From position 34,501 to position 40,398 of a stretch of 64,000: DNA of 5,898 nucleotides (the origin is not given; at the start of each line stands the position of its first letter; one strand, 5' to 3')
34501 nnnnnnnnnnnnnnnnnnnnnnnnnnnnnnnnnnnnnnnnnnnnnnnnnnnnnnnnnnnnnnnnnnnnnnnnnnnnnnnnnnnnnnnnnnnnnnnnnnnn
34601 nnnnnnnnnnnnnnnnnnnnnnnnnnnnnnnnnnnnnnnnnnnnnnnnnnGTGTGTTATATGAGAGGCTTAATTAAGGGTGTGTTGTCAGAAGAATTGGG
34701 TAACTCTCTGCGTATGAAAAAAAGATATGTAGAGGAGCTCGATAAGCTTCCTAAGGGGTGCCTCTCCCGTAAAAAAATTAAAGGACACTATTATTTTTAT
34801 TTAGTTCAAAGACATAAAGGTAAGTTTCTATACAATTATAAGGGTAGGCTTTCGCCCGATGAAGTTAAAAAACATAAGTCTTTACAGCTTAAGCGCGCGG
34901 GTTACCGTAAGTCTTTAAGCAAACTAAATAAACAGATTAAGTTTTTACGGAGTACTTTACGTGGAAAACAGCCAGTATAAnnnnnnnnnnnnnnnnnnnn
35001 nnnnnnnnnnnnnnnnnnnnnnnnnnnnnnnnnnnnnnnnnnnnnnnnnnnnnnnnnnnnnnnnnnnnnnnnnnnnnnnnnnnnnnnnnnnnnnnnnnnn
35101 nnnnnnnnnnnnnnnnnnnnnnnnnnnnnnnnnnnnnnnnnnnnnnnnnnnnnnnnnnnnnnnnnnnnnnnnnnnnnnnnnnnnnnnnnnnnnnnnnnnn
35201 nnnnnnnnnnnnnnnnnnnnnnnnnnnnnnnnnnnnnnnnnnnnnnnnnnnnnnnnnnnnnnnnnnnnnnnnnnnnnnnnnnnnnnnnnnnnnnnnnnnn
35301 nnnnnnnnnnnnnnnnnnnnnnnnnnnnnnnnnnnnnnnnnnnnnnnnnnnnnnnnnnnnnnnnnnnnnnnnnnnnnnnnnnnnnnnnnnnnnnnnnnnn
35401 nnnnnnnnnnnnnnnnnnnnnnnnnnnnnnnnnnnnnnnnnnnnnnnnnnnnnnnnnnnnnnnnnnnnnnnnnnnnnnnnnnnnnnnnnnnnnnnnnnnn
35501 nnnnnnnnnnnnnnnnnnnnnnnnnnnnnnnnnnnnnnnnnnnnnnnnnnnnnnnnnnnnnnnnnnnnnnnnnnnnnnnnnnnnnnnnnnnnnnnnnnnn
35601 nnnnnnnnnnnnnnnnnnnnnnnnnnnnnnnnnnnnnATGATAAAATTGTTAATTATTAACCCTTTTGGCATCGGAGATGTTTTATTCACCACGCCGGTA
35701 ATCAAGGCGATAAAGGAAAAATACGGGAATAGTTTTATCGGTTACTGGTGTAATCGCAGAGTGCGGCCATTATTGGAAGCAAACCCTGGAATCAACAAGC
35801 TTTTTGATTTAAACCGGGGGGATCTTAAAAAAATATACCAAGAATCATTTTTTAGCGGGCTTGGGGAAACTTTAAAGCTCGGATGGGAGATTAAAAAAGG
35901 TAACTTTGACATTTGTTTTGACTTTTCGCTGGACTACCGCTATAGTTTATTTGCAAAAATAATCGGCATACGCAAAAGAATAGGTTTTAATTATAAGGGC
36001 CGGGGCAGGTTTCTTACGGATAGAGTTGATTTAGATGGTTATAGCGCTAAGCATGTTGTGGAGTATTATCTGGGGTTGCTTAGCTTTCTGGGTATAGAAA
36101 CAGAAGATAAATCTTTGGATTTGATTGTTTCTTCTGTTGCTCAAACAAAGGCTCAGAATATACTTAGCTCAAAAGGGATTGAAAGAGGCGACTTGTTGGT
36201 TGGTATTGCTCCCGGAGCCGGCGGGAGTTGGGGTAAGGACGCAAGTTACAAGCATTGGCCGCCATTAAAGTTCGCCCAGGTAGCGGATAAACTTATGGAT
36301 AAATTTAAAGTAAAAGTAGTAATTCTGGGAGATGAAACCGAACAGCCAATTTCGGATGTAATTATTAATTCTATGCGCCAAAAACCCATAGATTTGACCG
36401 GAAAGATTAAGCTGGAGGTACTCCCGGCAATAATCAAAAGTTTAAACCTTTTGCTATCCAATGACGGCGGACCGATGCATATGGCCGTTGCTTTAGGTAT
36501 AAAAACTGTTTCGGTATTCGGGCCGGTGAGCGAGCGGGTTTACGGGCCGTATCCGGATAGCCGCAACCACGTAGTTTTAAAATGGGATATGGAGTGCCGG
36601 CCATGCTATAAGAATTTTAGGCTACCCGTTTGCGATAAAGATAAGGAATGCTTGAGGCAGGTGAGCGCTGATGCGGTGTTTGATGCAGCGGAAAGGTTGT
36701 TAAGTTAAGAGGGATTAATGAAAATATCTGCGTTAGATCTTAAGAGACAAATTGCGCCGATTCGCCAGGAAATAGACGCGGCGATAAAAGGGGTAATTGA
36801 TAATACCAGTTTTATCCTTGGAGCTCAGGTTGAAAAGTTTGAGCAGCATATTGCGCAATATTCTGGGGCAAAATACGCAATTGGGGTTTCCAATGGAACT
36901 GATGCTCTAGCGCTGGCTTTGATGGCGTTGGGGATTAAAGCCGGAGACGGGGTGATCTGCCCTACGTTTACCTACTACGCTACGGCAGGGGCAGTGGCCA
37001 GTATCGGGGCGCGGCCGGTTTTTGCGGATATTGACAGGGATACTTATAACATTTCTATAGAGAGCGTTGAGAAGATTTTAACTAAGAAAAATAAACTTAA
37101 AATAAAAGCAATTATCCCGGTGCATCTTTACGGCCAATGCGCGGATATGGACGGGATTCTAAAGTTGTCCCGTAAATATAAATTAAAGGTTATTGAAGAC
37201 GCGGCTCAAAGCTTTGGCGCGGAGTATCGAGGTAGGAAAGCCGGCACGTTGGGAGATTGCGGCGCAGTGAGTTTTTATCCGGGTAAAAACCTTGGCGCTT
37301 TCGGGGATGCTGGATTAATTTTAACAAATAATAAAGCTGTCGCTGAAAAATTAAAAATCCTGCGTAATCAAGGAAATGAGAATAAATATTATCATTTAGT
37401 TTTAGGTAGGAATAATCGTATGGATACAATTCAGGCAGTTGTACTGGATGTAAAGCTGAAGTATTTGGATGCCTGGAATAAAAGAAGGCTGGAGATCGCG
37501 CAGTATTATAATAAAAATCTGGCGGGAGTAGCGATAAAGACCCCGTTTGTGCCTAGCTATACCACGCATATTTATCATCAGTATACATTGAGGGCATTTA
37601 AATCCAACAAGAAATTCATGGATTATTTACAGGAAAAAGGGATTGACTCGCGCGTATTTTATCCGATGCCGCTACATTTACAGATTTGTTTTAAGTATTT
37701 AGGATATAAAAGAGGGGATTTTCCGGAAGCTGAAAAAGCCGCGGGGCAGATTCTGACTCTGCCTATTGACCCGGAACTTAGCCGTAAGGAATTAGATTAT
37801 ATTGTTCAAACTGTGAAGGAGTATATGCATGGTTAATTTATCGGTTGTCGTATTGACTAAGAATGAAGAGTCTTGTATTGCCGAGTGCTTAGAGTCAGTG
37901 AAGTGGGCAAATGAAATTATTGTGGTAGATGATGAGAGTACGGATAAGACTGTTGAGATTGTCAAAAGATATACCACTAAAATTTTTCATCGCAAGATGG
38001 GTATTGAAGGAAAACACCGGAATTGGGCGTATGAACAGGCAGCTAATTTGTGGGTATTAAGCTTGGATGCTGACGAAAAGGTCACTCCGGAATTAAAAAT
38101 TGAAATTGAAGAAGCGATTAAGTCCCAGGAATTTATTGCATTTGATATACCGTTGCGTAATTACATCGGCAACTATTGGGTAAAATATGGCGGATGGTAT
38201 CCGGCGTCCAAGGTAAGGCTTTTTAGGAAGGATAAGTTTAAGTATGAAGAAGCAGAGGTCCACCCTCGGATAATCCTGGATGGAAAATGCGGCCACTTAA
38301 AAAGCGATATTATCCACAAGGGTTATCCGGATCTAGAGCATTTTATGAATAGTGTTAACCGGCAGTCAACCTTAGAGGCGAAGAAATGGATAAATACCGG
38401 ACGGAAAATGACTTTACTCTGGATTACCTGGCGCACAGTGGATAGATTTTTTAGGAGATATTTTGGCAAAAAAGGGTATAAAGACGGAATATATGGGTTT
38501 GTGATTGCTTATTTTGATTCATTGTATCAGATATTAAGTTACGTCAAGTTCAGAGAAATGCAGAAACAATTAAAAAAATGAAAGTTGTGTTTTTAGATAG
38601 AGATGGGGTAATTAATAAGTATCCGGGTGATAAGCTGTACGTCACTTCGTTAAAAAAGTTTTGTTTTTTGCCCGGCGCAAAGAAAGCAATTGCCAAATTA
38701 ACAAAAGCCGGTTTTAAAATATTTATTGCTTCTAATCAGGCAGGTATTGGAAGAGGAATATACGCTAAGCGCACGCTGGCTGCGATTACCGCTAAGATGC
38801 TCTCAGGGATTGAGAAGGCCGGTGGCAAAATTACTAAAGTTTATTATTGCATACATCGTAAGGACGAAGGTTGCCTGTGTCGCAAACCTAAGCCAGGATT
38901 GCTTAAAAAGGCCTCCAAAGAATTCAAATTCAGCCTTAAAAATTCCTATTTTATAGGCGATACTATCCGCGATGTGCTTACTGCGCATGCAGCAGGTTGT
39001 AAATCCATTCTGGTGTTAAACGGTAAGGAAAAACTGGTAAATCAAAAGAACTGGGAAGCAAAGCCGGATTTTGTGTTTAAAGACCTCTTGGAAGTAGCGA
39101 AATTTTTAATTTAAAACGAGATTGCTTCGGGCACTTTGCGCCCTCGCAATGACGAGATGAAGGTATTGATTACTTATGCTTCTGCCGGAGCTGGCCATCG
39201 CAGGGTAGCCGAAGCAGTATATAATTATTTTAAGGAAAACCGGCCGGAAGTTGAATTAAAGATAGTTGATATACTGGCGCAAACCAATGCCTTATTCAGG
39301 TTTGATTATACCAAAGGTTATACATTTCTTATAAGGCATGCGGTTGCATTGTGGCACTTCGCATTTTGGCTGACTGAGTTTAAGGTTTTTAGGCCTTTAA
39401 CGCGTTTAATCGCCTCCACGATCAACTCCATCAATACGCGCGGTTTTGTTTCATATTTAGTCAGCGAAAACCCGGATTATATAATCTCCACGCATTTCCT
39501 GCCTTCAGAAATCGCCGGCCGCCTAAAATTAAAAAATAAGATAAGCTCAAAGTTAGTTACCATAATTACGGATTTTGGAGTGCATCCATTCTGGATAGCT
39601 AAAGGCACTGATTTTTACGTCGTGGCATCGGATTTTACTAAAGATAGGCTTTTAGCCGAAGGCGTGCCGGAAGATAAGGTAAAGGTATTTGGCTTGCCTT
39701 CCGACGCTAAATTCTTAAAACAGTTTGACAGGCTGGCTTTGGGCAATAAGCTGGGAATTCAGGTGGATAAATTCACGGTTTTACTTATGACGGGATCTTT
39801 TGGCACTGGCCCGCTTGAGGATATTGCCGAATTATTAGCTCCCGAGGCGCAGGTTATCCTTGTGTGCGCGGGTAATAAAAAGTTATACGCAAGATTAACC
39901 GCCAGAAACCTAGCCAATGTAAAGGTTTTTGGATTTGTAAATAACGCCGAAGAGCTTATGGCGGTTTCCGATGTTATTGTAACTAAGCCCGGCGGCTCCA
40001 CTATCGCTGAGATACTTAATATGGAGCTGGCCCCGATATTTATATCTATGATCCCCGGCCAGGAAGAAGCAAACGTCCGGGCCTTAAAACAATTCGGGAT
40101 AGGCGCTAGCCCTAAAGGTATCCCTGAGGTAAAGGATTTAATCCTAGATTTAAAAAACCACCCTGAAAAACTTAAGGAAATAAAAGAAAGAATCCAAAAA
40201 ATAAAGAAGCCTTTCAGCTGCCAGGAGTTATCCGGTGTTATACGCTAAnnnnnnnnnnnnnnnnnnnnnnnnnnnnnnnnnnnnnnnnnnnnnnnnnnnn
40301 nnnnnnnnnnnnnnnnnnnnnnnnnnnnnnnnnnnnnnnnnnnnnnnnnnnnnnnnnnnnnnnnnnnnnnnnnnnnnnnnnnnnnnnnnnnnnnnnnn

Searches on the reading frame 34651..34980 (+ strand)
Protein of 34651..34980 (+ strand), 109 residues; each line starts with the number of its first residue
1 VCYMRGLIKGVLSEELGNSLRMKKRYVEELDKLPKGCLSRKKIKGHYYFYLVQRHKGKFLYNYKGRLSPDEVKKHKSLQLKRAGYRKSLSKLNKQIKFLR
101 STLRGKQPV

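Call 6: search_protein_families(library=pfam, proteins=[window:34651-34980:+], max_evalue=0.1)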
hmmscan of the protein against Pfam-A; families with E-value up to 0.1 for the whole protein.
window:34651-34980:+ (109 aa): 0 families

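Call 7: search_protein_families(library=ncbifam, proteins=[window:34651-34980:+], max_evalue=0.1)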
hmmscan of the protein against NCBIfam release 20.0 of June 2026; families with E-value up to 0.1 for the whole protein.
window:34651-34980:+ (109 aa): 0 families

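Call 8: search_protein_families(library=padloc, proteins=[window:34651-34980:+], max_evalue=0.1)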
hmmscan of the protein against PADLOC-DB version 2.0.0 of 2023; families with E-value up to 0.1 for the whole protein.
window:34651-34980:+ (109 aa): 0 families

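Call 76: find_homologous_proteins(query=window:34660-34980:+, max_evalue=0.001)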
Query window:34660-34980:+ (106 aa): 88 proteins with E <= 0.001 among 91 candidates.
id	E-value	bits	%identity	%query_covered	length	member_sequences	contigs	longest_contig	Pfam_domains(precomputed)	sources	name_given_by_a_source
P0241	8.7e-57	207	94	100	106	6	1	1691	-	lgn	-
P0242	7.5e-53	195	89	100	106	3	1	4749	-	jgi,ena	-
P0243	7.9e-53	195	89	100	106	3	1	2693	-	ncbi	-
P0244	3.0e-52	193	88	100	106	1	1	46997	-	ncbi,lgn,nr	ncbi:MAG: hypothetical protein Q8N62_07290 [Candidatus Omnitrophota bacterium]|nr:hypothetical prote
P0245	6.1e-52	192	88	100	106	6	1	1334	-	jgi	-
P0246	2.6e-51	190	89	100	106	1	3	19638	-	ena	-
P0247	5.2e-51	189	89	96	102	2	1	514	-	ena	-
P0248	1.7e-50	187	87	100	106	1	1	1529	-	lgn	-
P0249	2.9e-49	183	83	100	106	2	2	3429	-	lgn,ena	-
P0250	2.6e-48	180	83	100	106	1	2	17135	-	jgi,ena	-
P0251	5.1e-48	179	83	100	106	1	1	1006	-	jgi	jgi:chaperonin cofactor prefoldin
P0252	1.9e-42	161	76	100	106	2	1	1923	-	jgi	-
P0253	1.7e-41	158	74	100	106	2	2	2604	-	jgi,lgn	-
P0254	5.7e-40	153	71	100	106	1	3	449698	-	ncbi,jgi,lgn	jgi:hypothetical protein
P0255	1.4e-39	152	73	100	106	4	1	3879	-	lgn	-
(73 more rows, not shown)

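Call 79: search_protein_families(library=pfam, proteins=[window:34660-34980:+], max_evalue=1)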
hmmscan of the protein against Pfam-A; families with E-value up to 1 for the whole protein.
window:34660-34980:+ (106 aa): 0 families

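Call 85: predict_structure(alignment_id=A7)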
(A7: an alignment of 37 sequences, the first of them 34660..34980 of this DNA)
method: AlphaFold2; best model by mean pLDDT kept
length: 106 residues; sequences in the alignment: 37
mean_pLDDT: 92.3   pTM: 0.73
mean pLDDT of the five models: 92.3, 92.0, 89.8, 89.8, 89.8
residues with pLDDT >= 90: 92; 70-90: 10; 50-70: 4; < 50: 0
segments of 3 or more residues with pLDDT < 50: none
pLDDT, mean of each block of 10 residues (from residue 1): 83 97 96 93 95 93 95 95 97 93 70
secondary structure, 60 per line:
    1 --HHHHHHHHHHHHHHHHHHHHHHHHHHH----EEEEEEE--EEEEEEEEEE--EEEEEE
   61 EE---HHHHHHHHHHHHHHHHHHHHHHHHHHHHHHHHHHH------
elements in order: H3-29 E34-40 E43-52 E55-62 H66-100

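Call 87: fold_search(model_id=the predicted structure, library=pdb)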
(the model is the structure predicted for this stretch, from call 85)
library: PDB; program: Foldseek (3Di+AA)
matches with E <= 10: 780; with E <= 0.001: 0
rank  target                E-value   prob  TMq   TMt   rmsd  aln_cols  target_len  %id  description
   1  9f91_J                1.9e-01  0.57  0.26  0.37  10.9        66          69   17  Crystal structure of a designed Respiratory Syncytial Virus immunogen in complex with RSV90 fab (released 2025-05-21)
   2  2zqm                  2.5e-01  0.25  0.32  0.30  12.2       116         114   15  Crystal structure of the prefoldin beta subunit from Thermococcus strain KS-1 (released 2008-08-26)
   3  1ybx_B                2.5e-01  0.21  0.29  0.32  12.8        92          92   16  Conserved hypothetical protein Cth-383 from Clostridium thermocellum (released 2005-02-01)
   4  9f91_I                2.8e-01  0.44  0.27  0.38  10.4        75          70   12  Crystal structure of a designed Respiratory Syncytial Virus immunogen in complex with RSV90 fab (released 2025-05-21)
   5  9r2r_D                3.2e-01  0.11  0.17  0.15  16.3        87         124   15  De novo designed M7 protein fold (released 2025-05-14)
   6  2zdi_B                3.5e-01  0.20  0.30  0.30  12.8       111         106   14  Crystal structure of Prefoldin from Pyrococcus horikoshii OT3 (released 2008-02-05)
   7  9n81_C                3.9e-01  0.30  0.30  0.14  16.0       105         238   15  A gap-filling complex with Pol mu engaged in the NHEJ Pathway (released 2025-04-23)
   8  9cq3_d                3.9e-01  0.16  0.29  0.16  16.6       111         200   18  The gap-filling complex with Pol mu engaged in the NHEJ pathway (released 2025-04-23)
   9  9crp_H                4.2e-01  0.15  0.22  0.18  16.4        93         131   12  Post-targeting aCascade Type IA CRISPR-Cas Surveillance Complexes (released 2025-08-13)
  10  2qm4_D                4.8e-01  0.16  0.24  0.14  11.6        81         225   14  Crystal structure of human XLF/Cernunnos, a non-homologous end-joining factor (released 2007-12-11)
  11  7ouf_B                5.1e-01  0.75  0.27  0.11   3.8        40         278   22  Structure of the STLV intasome:B56 complex bound to the strand-transfer inhibitor XZ450 (released 2021-08-18)
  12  2it9_A                5.1e-01  0.18  0.23  0.21  17.8        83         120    8  Crystal structure of a protein with unknown function from DUF155 family (YP_292156.1) from Prochlorococcus sp. NATL2A  (released 2006-11-28)
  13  9crq_L                5.1e-01  0.14  0.22  0.18  16.4        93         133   12  Post-targeting aCascade Type IA CRISPR-Cas Surveillance Complexes (released 2025-08-13)
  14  2zdi_A                5.5e-01  0.15  0.30  0.31  12.8       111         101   14  Crystal structure of Prefoldin from Pyrococcus horikoshii OT3 (released 2008-02-05)
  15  9n82_c                5.8e-01  0.20  0.29  0.14  15.5       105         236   13  The ligation (AMP-Lys) complex in the NHEJ pathway (released 2025-04-23)
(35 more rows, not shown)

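Call 94: search_protein_families(library=padloc, proteins=[window:34660-34980:+], max_evalue=0.01)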
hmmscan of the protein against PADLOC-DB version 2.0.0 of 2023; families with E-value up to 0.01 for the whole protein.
window:34660-34980:+ (106 aa): 0 families

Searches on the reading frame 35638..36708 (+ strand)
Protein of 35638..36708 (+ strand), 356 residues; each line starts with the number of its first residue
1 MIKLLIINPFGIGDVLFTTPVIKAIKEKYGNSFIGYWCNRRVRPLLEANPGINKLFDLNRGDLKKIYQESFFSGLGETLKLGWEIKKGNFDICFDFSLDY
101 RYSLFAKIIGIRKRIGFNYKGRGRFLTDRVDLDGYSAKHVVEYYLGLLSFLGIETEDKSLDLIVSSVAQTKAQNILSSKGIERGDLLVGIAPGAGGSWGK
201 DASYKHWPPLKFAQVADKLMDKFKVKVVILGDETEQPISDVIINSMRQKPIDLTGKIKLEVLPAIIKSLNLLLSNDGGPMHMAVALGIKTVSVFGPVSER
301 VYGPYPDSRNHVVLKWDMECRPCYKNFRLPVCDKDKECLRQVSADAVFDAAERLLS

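Call 89: search_protein_families(library=pfam, proteins=[window:35638-36708:+], max_evalue=0.0001)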
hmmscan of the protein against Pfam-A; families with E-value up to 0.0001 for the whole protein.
window:35638-36708:+ (356 aa): 1 family
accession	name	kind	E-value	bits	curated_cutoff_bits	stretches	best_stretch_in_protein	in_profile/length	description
PF01075.23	Glyco_transf_9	-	1.1e-29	103.9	22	1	79-325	2-238/247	Glycosyltransferase family 9 (heptosyltransferase)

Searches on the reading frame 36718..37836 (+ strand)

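Call 89: search_protein_families(library=pfam, proteins=[window:36718-37836:+], max_evalue=0.0001)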
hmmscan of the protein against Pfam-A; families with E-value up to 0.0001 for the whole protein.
window:36718-37836:+ (372 aa): 5 families
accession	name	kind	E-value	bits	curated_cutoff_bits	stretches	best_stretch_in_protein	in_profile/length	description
PF01041.23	DegT_DnrJ_EryC1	-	6.5e-114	381.3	19.8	1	15-366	3-359/360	DegT/DnrJ/EryC1/StrS aminotransferase family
PF00155.27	Aminotran_1_2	-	1.6e-07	31.3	19.7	1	29-156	34-180/361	Aminotransferase class I and II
PF01212.27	Beta_elim_lyase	-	2.5e-06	27.5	27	1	37-168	33-175/288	Beta-eliminating lyase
PF01053.26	Cys_Met_Meta_PP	-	3.2e-05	23.1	27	1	39-166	55-178/381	Cys/Met metabolism PLP-dependent enzyme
PF00266.25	Aminotran_5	-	3.9e-05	23.2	21.5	1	36-167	43-181/371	Aminotransferase class-V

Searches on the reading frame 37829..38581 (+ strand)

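Call 89: search_protein_families(library=pfam, proteins=[window:37829-38581:+], max_evalue=0.0001)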
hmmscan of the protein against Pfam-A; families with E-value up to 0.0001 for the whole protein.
window:37829-38581:+ (250 aa): 2 families
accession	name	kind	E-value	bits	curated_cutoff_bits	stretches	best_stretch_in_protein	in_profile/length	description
PF00535.33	Glycos_transf_2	-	4.3e-18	66.3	23.3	1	5-122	1-130/168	Glycosyl transferase family 2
PF13704.12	Glyco_tranf_2_4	-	1.6e-06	29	27.5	1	11-83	1-82/98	Glycosyl transferase family 2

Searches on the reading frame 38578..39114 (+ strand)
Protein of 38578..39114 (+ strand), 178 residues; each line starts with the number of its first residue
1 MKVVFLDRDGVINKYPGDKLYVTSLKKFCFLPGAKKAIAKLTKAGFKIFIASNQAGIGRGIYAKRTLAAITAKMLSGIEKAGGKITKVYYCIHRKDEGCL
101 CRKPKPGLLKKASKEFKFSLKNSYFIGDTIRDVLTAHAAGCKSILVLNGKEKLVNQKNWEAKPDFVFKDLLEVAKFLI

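Call 89: search_protein_families(library=pfam, proteins=[window:38578-39114:+], max_evalue=0.0001)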
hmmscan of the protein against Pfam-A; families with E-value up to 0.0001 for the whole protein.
window:38578-39114:+ (178 aa): 4 families
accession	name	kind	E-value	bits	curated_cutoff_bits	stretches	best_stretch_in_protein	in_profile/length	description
PF13242.12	Hydrolase_like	-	6.6e-17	61.6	22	1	101-172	2-74/75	HAD-hyrolase-like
PF13419.12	HAD_2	-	2.3e-11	44.6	23.8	1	102-146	134-178/178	Haloacid dehalogenase-like hydrolase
PF00702.32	Hydrolase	-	2.5e-09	38.2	26.4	1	31-140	100-191/191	haloacid dehalogenase-like hydrolase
PF08645.17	PNK3P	-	3.2e-09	37.2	22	1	3-130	2-127/161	Polynucleotide kinase 3 phosphatase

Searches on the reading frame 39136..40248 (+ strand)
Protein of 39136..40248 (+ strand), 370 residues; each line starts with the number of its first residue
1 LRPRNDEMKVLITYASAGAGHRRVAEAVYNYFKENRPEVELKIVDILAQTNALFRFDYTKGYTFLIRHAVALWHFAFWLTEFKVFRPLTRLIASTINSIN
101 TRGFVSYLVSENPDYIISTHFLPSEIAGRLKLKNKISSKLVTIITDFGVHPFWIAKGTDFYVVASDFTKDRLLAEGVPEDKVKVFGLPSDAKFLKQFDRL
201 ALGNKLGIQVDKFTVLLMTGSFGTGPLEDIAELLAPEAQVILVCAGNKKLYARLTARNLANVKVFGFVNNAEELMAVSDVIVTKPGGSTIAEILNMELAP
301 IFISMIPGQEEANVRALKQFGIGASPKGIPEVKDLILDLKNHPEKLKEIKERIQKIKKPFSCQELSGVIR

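Call 89: search_protein_families(library=pfam, proteins=[window:39136-40248:+], max_evalue=0.0001)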
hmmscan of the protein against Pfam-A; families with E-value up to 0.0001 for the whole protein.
window:39136-40248:+ (370 aa): 2 families
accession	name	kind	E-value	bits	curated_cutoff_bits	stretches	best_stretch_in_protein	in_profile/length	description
PF06925.17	MGDG_synth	-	2.2e-29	103.2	25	1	21-188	1-168/169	Monogalactosyldiacylglycerol (MGDG) synthase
PF04101.22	Glyco_tran_28_C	-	5.3e-07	30.2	22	1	237-305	30-99/166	Glycosyltransferase family 28 C-terminal domain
